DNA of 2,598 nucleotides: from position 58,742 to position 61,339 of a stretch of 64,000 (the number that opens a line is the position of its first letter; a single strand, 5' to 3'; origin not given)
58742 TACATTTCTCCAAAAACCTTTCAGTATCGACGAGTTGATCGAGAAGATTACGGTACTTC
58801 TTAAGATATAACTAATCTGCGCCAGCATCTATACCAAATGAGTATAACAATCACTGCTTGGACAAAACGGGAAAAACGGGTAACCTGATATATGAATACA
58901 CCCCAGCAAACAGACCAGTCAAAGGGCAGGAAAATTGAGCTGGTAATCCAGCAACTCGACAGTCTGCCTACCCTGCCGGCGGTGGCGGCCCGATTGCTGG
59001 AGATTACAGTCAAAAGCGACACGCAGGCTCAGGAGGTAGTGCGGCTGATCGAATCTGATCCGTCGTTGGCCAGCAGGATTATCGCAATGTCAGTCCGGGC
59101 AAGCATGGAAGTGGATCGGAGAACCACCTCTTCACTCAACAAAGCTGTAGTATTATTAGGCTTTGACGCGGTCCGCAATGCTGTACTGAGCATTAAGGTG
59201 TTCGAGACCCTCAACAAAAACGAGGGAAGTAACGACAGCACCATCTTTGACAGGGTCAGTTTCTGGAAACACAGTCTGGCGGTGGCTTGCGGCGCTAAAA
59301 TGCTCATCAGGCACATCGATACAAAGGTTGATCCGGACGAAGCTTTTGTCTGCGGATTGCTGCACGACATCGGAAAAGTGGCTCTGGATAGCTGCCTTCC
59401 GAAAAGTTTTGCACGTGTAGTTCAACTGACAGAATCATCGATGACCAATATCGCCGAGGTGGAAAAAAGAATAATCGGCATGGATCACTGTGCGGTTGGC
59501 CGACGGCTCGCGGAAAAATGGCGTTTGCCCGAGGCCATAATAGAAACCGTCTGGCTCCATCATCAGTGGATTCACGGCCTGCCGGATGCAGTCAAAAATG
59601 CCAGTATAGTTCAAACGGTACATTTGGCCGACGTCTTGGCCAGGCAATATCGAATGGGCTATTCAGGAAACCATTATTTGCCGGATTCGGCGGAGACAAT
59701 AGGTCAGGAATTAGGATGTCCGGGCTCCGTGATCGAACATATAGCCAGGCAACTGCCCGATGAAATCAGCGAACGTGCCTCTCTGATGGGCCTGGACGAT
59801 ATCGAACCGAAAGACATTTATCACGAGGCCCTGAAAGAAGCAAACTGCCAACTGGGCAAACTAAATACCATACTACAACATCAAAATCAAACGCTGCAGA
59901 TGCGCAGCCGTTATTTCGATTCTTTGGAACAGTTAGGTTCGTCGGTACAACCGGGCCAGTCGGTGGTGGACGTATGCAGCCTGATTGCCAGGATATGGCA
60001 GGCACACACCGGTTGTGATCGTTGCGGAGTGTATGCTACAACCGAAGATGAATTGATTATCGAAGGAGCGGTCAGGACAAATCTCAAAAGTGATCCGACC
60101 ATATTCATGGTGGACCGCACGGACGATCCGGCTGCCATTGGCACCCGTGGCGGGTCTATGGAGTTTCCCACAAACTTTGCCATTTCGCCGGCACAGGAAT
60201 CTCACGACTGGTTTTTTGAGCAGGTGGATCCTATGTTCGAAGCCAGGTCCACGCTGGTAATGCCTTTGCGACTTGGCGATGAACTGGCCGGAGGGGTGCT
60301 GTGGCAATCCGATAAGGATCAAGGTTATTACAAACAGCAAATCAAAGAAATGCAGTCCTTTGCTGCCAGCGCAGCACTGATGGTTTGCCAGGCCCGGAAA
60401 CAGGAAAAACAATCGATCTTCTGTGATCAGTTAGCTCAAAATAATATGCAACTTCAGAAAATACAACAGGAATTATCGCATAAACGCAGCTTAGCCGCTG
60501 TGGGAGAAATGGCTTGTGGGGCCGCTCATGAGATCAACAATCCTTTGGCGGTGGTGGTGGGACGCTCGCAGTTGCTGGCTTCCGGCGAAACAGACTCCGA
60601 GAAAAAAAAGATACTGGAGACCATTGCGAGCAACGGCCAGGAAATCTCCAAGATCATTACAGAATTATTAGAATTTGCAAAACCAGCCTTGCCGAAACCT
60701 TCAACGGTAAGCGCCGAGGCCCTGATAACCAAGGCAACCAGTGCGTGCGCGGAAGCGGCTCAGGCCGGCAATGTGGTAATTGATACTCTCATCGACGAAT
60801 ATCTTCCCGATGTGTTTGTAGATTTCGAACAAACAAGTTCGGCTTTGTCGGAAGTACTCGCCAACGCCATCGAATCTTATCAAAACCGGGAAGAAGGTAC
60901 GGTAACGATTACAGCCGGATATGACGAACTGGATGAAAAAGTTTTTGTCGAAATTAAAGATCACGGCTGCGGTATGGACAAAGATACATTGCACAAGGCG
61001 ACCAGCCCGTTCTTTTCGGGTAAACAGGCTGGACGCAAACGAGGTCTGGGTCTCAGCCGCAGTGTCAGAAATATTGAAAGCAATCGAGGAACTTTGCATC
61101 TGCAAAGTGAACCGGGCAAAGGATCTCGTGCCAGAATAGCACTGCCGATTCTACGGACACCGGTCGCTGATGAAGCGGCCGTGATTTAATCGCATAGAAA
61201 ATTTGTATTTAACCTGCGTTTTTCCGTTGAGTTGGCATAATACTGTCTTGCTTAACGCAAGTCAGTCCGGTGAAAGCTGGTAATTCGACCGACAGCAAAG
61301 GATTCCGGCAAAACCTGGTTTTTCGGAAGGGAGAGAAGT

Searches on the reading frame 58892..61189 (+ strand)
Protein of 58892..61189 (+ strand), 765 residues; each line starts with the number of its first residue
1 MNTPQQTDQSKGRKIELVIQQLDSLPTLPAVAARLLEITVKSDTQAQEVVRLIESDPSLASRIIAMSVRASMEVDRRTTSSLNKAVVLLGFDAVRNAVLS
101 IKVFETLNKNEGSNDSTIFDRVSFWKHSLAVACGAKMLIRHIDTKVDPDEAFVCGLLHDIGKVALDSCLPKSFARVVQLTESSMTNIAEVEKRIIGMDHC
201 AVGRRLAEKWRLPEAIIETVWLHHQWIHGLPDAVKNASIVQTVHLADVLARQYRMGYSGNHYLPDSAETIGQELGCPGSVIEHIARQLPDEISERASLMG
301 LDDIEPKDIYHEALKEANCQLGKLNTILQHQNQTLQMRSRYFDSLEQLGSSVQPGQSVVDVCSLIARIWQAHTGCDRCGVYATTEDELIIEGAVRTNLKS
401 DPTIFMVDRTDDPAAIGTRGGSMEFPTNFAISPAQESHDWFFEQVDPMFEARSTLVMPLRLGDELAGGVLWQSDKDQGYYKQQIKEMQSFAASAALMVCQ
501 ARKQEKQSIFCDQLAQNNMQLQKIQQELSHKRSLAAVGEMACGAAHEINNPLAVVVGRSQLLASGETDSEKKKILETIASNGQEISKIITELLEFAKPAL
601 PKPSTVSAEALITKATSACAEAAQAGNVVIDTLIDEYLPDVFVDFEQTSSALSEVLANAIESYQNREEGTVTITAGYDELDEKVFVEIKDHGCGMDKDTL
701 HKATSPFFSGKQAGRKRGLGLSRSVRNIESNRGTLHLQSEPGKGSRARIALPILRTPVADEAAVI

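Call 48: search_protein_families(library=pfam, proteins=[window:58892-61189:+], max_evalue=0.0001)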
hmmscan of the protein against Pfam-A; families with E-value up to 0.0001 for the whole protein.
window:58892-61189:+ (765 aa): 5 families
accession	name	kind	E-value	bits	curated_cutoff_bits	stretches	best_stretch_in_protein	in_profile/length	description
PF08668.18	HDOD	-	1.4e-48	165.5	22.9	1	25-225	1-195/196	HDOD domain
PF02518.31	HATPase_c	-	1e-15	58.6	26.4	1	650-753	8-109/111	Histidine kinase-, DNA gyrase B-, and HSP90-like ATPase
PF00512.31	HisKA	-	2e-13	50.6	26.9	1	538-597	3-62/66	His Kinase A (phospho-acceptor) domain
PF01966.28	HD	-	2e-10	41.4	22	1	125-251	2-115/116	HD domain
PF13581.12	HATPase_c_2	-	5e-06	27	27.4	1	647-721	31-102/127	Histidine kinase-like ATPase domain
